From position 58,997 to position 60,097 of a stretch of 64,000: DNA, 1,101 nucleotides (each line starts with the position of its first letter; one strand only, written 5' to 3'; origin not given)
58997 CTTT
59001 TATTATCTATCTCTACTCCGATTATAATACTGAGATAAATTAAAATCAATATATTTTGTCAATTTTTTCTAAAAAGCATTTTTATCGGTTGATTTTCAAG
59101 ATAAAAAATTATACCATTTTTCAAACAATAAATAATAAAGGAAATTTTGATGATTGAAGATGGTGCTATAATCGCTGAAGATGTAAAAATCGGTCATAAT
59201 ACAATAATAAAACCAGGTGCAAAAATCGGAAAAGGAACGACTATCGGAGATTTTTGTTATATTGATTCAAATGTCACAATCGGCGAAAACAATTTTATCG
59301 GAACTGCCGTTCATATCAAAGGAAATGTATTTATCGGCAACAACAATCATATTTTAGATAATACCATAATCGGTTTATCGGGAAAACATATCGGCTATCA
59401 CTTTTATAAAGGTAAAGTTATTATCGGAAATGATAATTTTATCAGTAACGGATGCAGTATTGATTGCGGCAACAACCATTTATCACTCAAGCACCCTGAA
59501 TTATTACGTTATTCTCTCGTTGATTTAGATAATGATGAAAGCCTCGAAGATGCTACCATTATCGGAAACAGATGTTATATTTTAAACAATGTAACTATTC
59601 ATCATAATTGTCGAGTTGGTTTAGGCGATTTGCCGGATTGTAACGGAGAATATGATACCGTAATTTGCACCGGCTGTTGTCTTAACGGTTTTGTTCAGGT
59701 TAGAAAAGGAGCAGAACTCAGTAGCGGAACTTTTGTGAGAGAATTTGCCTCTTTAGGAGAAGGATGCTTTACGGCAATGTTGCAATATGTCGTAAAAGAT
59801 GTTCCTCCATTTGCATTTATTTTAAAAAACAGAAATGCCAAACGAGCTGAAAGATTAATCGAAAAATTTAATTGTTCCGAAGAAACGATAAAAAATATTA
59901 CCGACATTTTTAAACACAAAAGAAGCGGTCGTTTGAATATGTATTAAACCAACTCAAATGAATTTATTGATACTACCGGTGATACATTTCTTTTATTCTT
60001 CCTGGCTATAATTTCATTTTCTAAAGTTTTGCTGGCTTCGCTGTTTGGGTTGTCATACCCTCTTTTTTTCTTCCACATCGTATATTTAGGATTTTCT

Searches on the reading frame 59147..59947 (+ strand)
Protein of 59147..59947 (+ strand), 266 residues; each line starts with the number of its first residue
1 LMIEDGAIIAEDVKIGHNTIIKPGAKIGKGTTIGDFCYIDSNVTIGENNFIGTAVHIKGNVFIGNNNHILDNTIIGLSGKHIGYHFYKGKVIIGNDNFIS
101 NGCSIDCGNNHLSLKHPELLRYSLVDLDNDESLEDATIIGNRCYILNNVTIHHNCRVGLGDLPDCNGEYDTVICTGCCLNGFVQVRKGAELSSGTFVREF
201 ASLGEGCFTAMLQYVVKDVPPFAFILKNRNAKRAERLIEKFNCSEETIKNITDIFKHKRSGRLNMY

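Call 79: search_protein_families(library=pfam, proteins=[window:59147-59947:+], max_evalue=0.00001)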
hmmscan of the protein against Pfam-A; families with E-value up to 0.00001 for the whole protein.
window:59147-59947:+ (266 aa): 2 families
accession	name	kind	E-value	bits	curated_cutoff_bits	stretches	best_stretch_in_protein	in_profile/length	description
PF00132.30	Hexapep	-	2.2e-23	81.4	27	1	24-58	1-35/36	Bacterial transferase hexapeptide (six repeats)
PF25084.1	LbH_EIF2B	-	1.1e-09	38.7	54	1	10-78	7-73/105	EIF2B subunit epsilon LbH domain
